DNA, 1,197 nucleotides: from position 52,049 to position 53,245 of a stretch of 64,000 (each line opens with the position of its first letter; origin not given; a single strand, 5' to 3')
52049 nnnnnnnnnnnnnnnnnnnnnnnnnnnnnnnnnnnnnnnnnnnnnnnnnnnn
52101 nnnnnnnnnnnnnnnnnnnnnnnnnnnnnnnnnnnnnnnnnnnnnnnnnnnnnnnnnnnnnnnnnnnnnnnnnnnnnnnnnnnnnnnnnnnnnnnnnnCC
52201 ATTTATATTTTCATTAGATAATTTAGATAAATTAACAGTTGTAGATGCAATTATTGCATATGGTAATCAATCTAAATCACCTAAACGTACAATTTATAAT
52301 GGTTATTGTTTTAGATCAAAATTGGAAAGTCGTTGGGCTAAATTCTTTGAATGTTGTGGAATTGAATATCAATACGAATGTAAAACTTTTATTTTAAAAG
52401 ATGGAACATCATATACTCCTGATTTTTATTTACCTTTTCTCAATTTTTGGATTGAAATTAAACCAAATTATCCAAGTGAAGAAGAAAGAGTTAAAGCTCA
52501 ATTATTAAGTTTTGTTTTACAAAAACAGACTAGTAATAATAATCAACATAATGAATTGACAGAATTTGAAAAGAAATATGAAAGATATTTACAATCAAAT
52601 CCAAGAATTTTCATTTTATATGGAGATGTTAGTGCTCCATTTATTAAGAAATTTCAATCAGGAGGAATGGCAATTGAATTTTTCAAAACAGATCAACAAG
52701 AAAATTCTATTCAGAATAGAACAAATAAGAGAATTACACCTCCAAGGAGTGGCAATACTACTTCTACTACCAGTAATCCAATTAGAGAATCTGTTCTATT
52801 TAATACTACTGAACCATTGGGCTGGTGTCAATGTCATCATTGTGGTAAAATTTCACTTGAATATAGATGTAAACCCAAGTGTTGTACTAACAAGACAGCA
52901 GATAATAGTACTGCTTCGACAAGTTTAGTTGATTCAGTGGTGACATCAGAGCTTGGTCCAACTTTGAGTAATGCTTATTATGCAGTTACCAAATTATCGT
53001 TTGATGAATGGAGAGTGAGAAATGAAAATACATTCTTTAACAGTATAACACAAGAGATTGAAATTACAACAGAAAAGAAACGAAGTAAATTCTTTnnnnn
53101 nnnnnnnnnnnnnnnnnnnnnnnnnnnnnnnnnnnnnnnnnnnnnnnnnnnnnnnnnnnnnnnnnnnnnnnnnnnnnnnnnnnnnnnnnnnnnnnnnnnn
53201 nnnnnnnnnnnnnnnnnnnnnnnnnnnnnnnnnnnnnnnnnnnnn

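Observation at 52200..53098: MORN-repeat protein ending in a PD-(D/E)xK-nuclease-like + Cys-cluster module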

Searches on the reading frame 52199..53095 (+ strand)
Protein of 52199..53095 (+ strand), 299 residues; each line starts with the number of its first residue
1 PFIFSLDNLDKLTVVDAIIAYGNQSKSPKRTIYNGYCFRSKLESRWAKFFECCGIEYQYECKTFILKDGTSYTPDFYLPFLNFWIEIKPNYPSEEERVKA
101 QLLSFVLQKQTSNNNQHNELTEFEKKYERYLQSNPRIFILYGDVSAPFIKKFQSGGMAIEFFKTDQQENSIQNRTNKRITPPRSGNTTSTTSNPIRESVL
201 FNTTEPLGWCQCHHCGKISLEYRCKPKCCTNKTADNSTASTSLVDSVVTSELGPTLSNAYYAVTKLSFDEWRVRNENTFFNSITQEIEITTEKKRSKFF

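Call 5: search_solved_structures(query=window:52199-53095:+, max_evalue=10, show_alignments=3)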
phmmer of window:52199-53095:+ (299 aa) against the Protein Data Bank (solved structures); distinct sequences matched with E-value up to 10: 3.
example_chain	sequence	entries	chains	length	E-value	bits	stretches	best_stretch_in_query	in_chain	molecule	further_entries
1m0d_A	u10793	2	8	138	0.0036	20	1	37-97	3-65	Endodeoxyribonuclease I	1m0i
1fzr_A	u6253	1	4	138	0.011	18.4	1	37-96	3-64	ENDONUCLEASE I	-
2pfj_A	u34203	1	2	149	0.012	18.3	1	37-94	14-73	Endodeoxyribonuclease 1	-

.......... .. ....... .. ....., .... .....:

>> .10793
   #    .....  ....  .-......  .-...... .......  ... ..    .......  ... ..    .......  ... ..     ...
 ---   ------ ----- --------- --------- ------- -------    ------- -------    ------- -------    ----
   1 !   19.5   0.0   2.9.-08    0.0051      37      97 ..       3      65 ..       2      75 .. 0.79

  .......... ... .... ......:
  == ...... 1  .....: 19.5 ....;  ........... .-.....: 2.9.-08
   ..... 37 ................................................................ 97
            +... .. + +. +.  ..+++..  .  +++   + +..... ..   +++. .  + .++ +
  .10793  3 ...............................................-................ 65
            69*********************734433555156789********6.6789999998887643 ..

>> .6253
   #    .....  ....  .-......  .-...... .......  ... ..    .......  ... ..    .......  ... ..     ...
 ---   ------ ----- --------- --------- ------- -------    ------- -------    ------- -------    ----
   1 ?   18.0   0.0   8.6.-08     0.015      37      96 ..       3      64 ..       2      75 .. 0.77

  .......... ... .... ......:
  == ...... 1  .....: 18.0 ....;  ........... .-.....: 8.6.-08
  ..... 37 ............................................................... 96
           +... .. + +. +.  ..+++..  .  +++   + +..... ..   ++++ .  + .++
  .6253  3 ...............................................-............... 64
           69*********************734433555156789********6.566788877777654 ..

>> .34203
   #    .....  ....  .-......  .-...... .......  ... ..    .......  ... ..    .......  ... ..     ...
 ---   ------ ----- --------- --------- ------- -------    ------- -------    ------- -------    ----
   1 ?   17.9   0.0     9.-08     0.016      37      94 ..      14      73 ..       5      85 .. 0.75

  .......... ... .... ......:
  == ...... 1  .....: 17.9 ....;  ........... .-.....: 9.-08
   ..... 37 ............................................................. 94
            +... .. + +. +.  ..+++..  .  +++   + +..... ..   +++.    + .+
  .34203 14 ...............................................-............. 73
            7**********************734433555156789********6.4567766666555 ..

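Call 6: search_protein_families(library=phrogs, proteins=[window:52199-53095:+], max_evalue=1)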
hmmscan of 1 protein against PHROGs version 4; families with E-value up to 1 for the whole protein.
window:52199-53095:+ (299 aa): 7 families
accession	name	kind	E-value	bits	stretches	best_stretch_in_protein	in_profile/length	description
phrog_21138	-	unknown function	9e-21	76.4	1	31-100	8-79/198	-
phrog_9019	-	DNA, RNA and nucleotide metabolism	4.2e-10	40.9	1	36-91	57-112/160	Holliday junction resolvase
phrog_22215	-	unknown function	1.8e-09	38.8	1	31-91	210-274/324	-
phrog_945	-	DNA, RNA and nucleotide metabolism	1.6e-08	35.4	1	29-102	5-76/145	endonuclease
phrog_15137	-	DNA, RNA and nucleotide metabolism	0.0014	19.3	1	25-89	116-188/236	endonuclease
phrog_20150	-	unknown function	0.034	15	1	13-113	23-120/163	-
phrog_29037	-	DNA, RNA and nucleotide metabolism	0.042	14.3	1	37-101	135-195/241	endonuclease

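Call 7: search_protein_families(library=ncbifam, proteins=[window:52199-53095:+], max_evalue=1)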
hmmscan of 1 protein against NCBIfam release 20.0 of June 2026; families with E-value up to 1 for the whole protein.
window:52199-53095:+ (299 aa): 1 family
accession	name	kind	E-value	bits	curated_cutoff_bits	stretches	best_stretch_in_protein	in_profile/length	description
NF004429.0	PRK05771.2-2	equivalog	0.046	12.4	799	1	111-180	80-149/608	V-type ATP synthase subunit I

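Call 8: find_homologous_proteins(query=window:52199-53095:+, max_evalue=0.001)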
Query window:52199-53095:+ (299 aa): 2 proteins with E <= 0.001 among 416 candidates.
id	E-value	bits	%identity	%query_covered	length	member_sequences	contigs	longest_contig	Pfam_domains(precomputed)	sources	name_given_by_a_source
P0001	1.6e-39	154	41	73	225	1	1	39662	PF05367.18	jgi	jgi:hypothetical protein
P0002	3.6e-17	81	62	20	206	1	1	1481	-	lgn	-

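Call 11: find_encoding_contigs(protein=P0001, flank=10000, max_places=4)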
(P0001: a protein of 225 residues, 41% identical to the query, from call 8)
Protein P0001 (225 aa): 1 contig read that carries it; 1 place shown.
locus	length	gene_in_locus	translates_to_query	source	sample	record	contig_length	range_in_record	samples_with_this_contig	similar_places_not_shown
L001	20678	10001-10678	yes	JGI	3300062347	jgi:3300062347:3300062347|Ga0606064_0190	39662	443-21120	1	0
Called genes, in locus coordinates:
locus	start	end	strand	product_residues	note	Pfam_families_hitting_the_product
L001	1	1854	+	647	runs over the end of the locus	PF13967:RSN1_TM, PF02714:RSN1_7TM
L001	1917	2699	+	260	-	PF02714:RSN1_7TM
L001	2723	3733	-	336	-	PF01370:Epimerase, PF16363:GDP_Man_Dehyd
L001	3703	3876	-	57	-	PF01370:Epimerase, PF16363:GDP_Man_Dehyd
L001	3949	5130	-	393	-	PF01636:APH (weak)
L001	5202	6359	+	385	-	PF00620:RhoGAP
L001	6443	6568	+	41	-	-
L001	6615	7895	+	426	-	-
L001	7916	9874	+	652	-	PF02493:MORN (faint)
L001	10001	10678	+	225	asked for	PF05367:Phage_endo_I (faint)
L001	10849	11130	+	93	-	-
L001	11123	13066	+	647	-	-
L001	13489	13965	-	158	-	-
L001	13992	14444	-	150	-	-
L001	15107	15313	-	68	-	-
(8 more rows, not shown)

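Call 12: find_encoding_contigs(protein=P0002, flank=5000, max_places=4)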
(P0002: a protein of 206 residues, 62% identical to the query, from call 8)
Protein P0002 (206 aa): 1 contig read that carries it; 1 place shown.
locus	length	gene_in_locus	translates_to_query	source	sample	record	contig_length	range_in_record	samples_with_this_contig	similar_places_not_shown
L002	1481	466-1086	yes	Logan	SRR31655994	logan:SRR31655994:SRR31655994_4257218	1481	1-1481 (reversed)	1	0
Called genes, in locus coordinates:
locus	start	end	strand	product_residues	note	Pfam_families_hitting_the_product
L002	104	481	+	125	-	-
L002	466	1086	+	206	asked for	-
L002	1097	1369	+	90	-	-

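Call 18: search_protein_representatives(protein=window:52199-53095:+)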
Query: 299 residues. Proteins with E-value up to 0.001 (for the whole library): 12502; up to 1e-10: 3585; up to 1e-30: 6. The best 150 are listed.
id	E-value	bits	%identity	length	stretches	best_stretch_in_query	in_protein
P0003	6.6e-60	219.4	56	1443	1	18-291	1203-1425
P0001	5.1e-40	154.1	60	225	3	27-106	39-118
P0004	7.9e-37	143.7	67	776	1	1-104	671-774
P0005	1.5e-33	132.9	52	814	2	24-162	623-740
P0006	2.6e-32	128.8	60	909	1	24-165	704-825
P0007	3.8e-31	125.0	53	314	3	27-104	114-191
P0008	3.7e-30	121.8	56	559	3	25-104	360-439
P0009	4.3e-30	121.6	51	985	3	23-105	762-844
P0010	6.7e-24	101.2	44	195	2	30-110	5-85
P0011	1.4e-23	100.1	48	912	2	23-110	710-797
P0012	1.2e-22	97.1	43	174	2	30-106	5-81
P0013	2.2e-21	93.0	61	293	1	27-110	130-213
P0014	6.5e-21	91.4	54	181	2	30-105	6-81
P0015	9.2e-21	90.9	44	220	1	24-129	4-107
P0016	1.1e-20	90.7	51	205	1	28-112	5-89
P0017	1.1e-20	90.6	51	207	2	30-104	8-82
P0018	1.9e-20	89.9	49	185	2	30-105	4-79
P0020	2.4e-20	89.6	47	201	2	30-109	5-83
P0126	1.8e-17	80.1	40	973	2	28-108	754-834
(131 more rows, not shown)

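Call 20: list_cluster_members(proteins=[P0003, P0004, P0005, P0006, P0007, P0008, P0009, P0011, P0126, P0013])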
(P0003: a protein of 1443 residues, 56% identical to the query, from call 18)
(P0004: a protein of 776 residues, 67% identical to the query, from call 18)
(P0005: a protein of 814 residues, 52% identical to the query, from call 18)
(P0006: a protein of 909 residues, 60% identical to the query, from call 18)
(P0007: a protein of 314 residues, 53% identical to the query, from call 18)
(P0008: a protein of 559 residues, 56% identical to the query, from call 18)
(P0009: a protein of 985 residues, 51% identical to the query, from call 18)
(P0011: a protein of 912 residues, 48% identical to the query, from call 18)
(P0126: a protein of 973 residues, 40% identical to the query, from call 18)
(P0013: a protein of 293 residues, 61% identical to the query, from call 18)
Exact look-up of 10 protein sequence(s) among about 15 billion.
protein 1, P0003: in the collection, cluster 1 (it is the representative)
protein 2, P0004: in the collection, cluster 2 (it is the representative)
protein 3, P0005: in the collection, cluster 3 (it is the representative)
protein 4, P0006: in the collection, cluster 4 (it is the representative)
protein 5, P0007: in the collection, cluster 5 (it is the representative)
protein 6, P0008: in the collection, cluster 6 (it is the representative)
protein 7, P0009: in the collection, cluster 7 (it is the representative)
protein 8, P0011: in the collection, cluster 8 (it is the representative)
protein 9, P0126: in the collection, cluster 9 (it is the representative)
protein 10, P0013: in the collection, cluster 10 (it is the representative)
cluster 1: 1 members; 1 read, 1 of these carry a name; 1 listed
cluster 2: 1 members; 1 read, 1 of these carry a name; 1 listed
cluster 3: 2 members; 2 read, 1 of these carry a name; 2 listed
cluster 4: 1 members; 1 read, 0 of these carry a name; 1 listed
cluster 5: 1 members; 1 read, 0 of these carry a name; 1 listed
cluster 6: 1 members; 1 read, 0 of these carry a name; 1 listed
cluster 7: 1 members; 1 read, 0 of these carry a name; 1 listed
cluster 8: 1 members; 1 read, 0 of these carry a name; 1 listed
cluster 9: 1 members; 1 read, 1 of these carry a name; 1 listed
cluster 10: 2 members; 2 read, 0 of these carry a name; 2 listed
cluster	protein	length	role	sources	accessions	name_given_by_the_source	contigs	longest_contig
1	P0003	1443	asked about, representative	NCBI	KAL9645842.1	hypothetical protein ABK040_003574 [Willaertia magna]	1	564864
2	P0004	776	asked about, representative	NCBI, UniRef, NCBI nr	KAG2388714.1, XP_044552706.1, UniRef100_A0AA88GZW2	hypothetical protein C9374_000153 [Naegleria lovaniensis] | Uncharacterized protein n=1 Tax=Naegleria lovaniensis TaxID=51637 RepID=A0AA88GZW2_NAELO | uncharacterized protein C9374_000153 [Naegleria lovaniensis]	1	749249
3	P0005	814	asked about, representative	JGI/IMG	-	hypothetical protein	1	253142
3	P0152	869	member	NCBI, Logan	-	-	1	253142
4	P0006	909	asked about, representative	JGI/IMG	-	-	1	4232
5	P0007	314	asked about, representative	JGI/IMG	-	-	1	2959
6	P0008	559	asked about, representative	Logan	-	-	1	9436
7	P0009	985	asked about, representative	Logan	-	-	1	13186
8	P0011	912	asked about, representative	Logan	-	-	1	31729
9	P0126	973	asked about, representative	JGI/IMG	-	hypothetical protein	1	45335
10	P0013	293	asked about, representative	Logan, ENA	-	-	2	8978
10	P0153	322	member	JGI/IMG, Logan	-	-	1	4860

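Call 21: search_protein_families(library=pfam, proteins=[P0003, P0004, P0005, P0006, P0009, P0011, P0126, P0008, P0013], max_evalue=0.01)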
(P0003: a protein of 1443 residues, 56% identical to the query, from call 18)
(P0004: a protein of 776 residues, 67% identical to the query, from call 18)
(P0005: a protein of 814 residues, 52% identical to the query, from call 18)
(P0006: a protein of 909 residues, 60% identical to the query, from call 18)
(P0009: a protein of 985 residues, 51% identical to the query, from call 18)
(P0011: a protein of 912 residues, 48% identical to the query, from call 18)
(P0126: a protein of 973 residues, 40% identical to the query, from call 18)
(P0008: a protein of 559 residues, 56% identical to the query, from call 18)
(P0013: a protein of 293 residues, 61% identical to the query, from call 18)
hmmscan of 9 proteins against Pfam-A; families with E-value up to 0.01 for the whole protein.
P0003 (1443 aa): 8 families
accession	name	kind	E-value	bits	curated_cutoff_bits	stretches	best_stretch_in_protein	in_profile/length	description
PF00749.27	tRNA-synt_1c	-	1.2e-106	356.7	23.4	1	236-540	1-313/314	tRNA synthetases class I (E and Q), catalytic domain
PF03950.23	tRNA-synt_1c_C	-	5.2e-17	62.3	23.9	1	544-634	2-88/91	tRNA synthetases class I (E and Q), anti-codon binding domain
PF20974.2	tRNA-synt_1c_C2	-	3.2e-13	50.6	23.9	1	648-722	1-69/69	tRNA synthetases class I (E and Q), anti-codon binding domain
PF02493.26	MORN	-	1.5e-08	34.5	22.5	0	1017-1033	1-17/23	MORN repeat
PF00043.30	GST_C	-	3.4e-05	24.4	20.7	1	77-151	18-87/93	Glutathione S-transferase, C-terminal domain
PF05367.17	Phage_endo_I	-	4.8e-05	23.5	29.1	1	1218-1281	10-75/149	Phage endonuclease I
PF14497.11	GST_C_3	-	0.0029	18.2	21.6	1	84-161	25-99/104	Glutathione S-transferase, C-terminal domain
PF21972.1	Arc1p_N_like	-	0.0041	17.8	27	1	90-155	17-79/81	Nuclear-export cofactor Arc1p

P0004 (776 aa): 2 families
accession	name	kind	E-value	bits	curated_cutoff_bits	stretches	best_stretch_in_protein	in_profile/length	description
PF02493.26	MORN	-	6.6e-16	57.6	22.5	2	519-535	1-17/23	MORN repeat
PF05367.17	Phage_endo_I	-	5.8e-05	23.2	29.1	1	699-769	6-77/149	Phage endonuclease I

P0005 (814 aa): 2 families
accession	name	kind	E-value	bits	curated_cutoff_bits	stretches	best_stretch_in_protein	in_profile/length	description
PF02493.26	MORN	-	3.3e-08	33.4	22.5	1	462-480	1-19/23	MORN repeat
PF05367.17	Phage_endo_I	-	0.0094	16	29.1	0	628-702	6-81/149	Phage endonuclease I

P0006 (909 aa): 1 family
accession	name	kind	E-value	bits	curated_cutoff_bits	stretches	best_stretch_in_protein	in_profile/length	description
PF02493.26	MORN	-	1.8e-08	34.2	22.5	2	562-577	1-16/23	MORN repeat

P0009 (985 aa): 1 family
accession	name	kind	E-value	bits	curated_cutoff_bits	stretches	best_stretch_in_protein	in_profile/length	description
PF02493.26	MORN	-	5.5e-10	39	22.5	1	609-626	1-18/23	MORN repeat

P0011 (912 aa): 1 family
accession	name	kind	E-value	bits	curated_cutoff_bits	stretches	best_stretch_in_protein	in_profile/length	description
PF02493.26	MORN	-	2.8e-09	36.8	22.5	1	602-617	1-16/23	MORN repeat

P0126 (973 aa): 0 families

P0008 (559 aa): 2 families
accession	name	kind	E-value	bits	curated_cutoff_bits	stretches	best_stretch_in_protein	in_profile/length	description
PF02493.26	MORN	-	4.7e-11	42.4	22.5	1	260-281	1-22/23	MORN repeat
PF05367.17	Phage_endo_I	-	0.0003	20.9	29.1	1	365-438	7-81/149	Phage endonuclease I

P0013 (293 aa): 1 family
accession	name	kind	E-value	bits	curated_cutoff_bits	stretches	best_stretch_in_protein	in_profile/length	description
PF05367.17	Phage_endo_I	-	0.0027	17.8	29.1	1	139-207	13-82/149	Phage endonuclease I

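Call 25: find_homologous_proteins(query=A1, max_evalue=1e-10)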
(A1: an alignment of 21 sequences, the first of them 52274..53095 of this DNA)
Query A1 (21 sequences) (274 aa, profile of the alignment): 7994 proteins with E <= 1e-10 among 8000 candidates; the best 120 are listed.
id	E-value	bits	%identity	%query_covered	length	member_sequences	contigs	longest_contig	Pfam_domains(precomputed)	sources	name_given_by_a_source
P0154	8.3e-67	243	32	70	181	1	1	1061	-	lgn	-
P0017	1.6e-64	235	29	79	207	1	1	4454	-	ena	-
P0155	5.4e-64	234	55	27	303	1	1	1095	-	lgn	-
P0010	1.1e-63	233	30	87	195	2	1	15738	-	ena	-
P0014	1.9e-63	232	57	27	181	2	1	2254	-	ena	-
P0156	2.3e-63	232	53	27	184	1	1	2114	-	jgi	-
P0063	8.7e-63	230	56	30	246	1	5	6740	-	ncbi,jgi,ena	-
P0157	2.4e-61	225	42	28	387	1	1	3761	-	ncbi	ncbi:MAG: hypothetical protein ACLQUY_12630 [Ktedonobacterales bacterium]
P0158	2.7e-61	225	38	43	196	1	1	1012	-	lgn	-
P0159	4.7e-61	224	45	33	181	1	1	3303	-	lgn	-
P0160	4.9e-61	224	55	21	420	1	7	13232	-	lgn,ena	-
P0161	6.8e-61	224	27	87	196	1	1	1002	-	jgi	jgi:hypothetical protein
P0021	9.3e-61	223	30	71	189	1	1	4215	-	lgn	-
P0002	2.0e-60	222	62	22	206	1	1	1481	-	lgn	-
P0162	3.6e-59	218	49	30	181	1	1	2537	-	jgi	-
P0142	3.6e-54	202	55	27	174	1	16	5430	PF05367.18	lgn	-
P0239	4.2e-51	192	57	24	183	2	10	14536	PF05367.18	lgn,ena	-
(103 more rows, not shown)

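Call 26: search_dna_similar(query=P0010, collection=phages, mode=protein, max_rows=30, max_evalue=0.00001)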
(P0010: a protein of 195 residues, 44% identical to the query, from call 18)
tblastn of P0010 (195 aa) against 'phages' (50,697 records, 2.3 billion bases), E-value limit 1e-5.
Records with a match: 59; places in all: 59; records where one place covers at least 80% of the query: 5.
Best place of each record, by identity: 60-80% 2; <60% 57.
By first word of the organism name: Bacillus 22; Gordonia 17; Pseudomonas 7; Mycobacterium 3; Rhizobium 2; Vibrio 2; Idiomarinaceae 2; Erysipelothrix 1; Pasteurella 1; Ruminococcus 1; and 1 more.
By host as written in the record: Gordonia terrae 3612 13; Bacillus pumilus BL8 11; Bacillus pumilus BL-8 6; Bacillus pumilus 3; Pseudomonas aeruginosa PA14 3; Idiomarinaceae bacterium N2-2 2; - 2; Pseudomonas aeruginosa YMC11/02/R656 2; and 15 more.
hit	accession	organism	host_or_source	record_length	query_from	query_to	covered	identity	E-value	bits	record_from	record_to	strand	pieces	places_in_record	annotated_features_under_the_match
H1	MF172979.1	Erysipelothrix phage phi1605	Erysipelothrix rhusiopathiae ZJ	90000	1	195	100%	35.0%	3e-20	93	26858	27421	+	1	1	hypothetical protein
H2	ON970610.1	Mycobacterium phage Beakin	Mycobacterium smegmatis mc#155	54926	2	195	99%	33.8%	5e-16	81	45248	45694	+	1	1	74: holliday junction resolvase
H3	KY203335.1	Pasteurella phage PMP-GADVASU-IND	Pasteurella multocida B:2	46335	1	195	100%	33.5%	1e-20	94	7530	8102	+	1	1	hypothetical protein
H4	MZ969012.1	Mycobacterium phage Saroj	Mycolibacterium smegmatis mc^2 155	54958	2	195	99%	32.8%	2e-14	76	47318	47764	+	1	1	hypothetical protein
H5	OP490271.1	Mycobacterium phage Ritam007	Mycolicobacterium smegmatis mc^2 155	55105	2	195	99%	32.8%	2e-14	76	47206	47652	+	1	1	holiday junction resolvase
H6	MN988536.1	Rhizobium phage RHph_N65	Rhizobium phaseoli INC1-2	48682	1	90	46%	56.7%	1e-20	94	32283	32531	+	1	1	endonuclease I protein | hypothetical protein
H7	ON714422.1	Vibrio phage vB_VnaS-L3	Vibrio natriegens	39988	1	83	43%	60.7%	8e-24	103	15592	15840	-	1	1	hypothetical protein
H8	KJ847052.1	Idiomarinaceae phage 1N2-2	Idiomarinaceae bacterium N2-2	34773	1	93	48%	48.1%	1e-20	94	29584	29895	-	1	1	hypothetical protein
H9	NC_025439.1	Idiomarinaceae phage 1N2-2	Idiomarinaceae bacterium N2-2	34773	1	93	48%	48.1%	1e-20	94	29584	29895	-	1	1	hypothetical protein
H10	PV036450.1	Ruminococcus phage NatCom_38182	Ruminococcus bicirculans (ex Liu et al. ...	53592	1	71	36%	61.6%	2e-20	93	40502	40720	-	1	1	hypothetical protein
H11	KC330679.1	Bacillus phage Curly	Bacillus pumilus BL8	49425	13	108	49%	36.5%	2e-8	59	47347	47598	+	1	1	T7-like endonuclease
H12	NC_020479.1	Bacillus phage Curly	Bacillus pumilus BL8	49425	13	108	49%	36.5%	2e-8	59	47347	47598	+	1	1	Holliday junction resolvase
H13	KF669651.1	Bacillus phage Glittering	Bacillus pumilus BL-8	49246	13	108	49%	36.5%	3e-8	59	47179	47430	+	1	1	Holliday junction resolvase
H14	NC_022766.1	Bacillus phage Glittering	Bacillus pumilus BL-8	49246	13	108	49%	36.5%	3e-8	59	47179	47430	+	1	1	Holliday junction resolvase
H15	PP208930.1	Gordonia phage Birdsong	Gordonia terrae 3612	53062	2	65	33%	54.2%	5e-15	78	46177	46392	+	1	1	80: Holliday junction resolvase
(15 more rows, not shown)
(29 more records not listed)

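Call 29: predict_structure(alignment_id=A1)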
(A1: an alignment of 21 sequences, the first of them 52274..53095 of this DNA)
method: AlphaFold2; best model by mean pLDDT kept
length: 274 residues; sequences in the alignment: 21
mean_pLDDT: 79.4   pTM: 0.76
mean pLDDT of the five models: 79.4, 79.0, 78.6, 78.4, 78.1
residues with pLDDT >= 90: 135; 70-90: 49; 50-70: 69; < 50: 21
segments of 3 or more residues with pLDDT < 50: 214-221, 263-274
pLDDT, mean of each block of 10 residues (from residue 1): 85 95 97 96 97 95 97 95 84 71 68 97 87 90 56 56 55 77 94 94 68 48 70 96 84 62 45 41
secondary structure, 60 per line:
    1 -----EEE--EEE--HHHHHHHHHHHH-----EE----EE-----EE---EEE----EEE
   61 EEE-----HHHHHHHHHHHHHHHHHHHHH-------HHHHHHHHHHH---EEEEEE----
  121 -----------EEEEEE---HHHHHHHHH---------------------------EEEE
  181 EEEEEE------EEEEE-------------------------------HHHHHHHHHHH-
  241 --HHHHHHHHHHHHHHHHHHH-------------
elements in order: E6-8 E11-13 H16-27 E51-53 E58-63 H69-89 H97-107 E111-116 E132-137 H141-149 E177-186 E193-197 H229-239 H243-261
